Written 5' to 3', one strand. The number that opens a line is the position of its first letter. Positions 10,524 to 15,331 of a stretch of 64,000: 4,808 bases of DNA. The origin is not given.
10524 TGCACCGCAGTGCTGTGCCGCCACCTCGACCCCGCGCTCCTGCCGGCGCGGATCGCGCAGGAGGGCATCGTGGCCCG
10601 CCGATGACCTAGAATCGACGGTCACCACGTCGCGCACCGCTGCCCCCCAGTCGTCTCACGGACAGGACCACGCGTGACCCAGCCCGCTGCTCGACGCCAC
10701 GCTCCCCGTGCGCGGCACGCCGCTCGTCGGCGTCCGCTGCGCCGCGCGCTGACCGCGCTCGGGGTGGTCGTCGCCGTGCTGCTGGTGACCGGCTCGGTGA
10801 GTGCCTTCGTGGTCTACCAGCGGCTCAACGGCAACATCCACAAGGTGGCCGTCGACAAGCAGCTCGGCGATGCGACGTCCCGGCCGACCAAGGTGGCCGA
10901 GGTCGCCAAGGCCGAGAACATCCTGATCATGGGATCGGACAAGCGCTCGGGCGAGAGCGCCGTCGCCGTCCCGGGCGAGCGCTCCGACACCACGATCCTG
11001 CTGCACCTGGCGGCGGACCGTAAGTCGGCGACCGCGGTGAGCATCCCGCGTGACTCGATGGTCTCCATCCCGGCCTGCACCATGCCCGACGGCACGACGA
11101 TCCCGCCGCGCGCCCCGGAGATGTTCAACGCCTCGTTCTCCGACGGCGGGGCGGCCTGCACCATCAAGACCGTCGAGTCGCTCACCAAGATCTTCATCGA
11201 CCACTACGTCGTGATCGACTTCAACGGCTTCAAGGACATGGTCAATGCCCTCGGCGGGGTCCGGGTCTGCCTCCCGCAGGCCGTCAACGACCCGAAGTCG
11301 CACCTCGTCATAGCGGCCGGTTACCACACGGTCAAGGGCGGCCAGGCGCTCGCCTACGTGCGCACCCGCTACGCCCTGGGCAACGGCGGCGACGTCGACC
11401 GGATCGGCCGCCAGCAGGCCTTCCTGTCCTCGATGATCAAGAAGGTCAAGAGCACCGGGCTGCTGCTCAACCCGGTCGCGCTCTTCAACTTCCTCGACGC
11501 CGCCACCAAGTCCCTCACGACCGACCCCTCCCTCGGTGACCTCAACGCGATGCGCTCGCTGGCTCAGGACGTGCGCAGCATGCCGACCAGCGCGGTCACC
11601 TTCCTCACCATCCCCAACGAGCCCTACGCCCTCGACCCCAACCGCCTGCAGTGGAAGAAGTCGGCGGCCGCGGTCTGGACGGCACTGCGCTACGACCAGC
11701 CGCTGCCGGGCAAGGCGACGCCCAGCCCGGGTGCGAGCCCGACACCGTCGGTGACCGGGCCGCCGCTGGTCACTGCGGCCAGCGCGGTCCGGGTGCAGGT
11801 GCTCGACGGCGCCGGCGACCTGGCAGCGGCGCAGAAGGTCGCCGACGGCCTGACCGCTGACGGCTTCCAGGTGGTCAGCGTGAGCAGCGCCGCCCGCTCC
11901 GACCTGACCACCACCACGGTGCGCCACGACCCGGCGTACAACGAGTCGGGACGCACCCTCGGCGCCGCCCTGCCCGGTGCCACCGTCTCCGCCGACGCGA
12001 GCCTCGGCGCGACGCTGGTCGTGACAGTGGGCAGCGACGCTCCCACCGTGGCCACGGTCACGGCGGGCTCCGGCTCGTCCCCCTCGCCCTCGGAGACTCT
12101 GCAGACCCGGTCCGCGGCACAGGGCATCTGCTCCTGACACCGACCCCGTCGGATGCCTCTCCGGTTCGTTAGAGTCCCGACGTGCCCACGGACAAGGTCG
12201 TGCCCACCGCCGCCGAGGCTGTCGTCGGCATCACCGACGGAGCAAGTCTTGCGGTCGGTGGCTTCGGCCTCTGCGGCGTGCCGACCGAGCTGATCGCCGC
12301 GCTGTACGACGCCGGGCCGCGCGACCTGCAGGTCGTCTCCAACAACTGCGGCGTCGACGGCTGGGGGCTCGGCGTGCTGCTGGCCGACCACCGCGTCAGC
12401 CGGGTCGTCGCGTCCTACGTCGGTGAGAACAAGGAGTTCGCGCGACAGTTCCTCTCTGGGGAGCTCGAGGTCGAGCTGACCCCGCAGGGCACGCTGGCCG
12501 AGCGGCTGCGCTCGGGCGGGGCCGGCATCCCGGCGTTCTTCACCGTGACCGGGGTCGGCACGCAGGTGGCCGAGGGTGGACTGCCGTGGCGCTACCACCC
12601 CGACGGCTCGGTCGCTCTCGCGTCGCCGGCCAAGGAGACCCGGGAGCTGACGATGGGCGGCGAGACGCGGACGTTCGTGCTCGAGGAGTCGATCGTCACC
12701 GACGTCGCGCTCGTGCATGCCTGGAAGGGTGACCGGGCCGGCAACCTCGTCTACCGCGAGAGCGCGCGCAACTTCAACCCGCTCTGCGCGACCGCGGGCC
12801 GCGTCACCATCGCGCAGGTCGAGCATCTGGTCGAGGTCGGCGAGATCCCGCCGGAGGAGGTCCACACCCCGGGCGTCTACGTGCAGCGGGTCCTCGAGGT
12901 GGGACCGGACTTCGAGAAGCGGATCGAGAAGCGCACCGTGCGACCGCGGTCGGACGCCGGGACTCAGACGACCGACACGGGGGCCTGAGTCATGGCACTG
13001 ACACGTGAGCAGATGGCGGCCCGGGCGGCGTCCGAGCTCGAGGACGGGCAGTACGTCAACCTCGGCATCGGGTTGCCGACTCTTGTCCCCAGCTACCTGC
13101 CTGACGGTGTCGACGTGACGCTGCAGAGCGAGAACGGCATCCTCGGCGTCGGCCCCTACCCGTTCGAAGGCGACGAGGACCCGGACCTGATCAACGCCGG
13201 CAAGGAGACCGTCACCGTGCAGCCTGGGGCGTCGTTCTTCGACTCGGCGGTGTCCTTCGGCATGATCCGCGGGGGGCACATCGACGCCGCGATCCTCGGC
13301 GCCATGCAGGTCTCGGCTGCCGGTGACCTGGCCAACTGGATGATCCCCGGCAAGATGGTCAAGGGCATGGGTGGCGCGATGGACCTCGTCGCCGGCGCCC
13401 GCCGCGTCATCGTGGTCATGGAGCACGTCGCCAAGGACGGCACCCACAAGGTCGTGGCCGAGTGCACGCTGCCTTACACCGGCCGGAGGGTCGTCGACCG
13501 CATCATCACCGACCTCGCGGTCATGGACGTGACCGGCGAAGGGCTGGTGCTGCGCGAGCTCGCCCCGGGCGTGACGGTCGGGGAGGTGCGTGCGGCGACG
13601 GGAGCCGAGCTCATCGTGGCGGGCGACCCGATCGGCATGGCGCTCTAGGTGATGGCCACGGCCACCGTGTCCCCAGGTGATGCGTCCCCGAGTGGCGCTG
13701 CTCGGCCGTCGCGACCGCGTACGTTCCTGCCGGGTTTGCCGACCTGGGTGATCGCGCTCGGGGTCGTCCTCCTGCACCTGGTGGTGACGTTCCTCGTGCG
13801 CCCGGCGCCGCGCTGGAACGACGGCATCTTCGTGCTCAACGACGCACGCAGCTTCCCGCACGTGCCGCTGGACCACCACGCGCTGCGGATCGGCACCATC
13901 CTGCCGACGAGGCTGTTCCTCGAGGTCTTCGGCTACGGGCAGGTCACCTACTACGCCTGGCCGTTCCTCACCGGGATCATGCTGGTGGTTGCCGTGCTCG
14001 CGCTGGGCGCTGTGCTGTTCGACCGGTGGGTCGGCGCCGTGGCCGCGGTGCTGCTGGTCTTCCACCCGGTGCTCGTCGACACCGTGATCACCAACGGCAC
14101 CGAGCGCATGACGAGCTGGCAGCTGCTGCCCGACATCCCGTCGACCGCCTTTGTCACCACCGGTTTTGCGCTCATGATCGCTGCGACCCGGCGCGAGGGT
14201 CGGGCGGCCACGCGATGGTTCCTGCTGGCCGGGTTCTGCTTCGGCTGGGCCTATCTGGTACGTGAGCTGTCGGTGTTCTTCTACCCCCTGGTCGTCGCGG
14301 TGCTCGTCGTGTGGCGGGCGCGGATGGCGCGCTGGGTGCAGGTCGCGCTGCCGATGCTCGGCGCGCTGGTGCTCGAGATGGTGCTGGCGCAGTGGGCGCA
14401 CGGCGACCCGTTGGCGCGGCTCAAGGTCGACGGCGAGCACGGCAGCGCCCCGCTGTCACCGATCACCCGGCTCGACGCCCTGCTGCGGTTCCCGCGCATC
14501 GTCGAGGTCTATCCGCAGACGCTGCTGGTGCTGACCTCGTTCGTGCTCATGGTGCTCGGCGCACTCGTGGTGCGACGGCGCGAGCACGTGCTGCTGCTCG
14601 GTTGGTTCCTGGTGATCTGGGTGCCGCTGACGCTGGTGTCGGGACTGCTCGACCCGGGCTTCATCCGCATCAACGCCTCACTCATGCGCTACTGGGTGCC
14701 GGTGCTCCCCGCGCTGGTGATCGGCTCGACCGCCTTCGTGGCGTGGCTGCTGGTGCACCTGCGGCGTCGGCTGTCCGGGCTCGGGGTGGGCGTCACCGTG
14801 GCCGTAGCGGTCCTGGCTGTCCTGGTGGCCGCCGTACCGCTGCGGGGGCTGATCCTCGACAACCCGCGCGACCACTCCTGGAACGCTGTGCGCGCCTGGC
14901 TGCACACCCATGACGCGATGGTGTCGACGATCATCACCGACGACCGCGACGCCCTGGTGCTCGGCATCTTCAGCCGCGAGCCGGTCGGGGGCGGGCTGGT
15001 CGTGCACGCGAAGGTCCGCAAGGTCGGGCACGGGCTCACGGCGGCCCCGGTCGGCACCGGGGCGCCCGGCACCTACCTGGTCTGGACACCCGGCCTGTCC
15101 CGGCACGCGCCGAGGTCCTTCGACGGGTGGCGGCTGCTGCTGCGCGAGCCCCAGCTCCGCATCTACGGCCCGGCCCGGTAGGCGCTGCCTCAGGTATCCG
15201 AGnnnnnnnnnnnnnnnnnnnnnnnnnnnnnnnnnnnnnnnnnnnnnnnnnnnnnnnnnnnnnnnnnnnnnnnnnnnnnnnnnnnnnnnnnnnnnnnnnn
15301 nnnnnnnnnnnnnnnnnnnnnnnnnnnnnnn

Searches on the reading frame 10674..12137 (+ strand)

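Call 30: search_protein_families(library=pfam, proteins=[window:10674-12137:+], max_evalue=0.00001)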
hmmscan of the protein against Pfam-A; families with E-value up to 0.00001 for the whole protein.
window:10674-12137:+ (487 aa): 2 families
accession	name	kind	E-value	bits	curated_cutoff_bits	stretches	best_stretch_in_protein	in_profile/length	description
PF03816.19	LytR_cpsA_psr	-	1.8e-48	165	24.6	1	103-259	1-149/150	LytR_cpsA_psr family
PF13399.11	LytR_C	-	4.4e-12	47.2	22.2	1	372-455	2-85/86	LytR cell envelope-related transcriptional attenuator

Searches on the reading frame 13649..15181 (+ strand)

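Call 30: search_protein_families(library=pfam, proteins=[window:13649-15181:+], max_evalue=0.00001)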
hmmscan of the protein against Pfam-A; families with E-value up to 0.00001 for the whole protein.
window:13649-15181:+ (510 aa): 1 family
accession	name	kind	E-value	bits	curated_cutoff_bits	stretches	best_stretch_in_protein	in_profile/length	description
PF13231.12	PMT_2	-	1.7e-08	35.2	26.1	1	88-245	11-153/160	Dolichyl-phosphate-mannose-protein mannosyltransferase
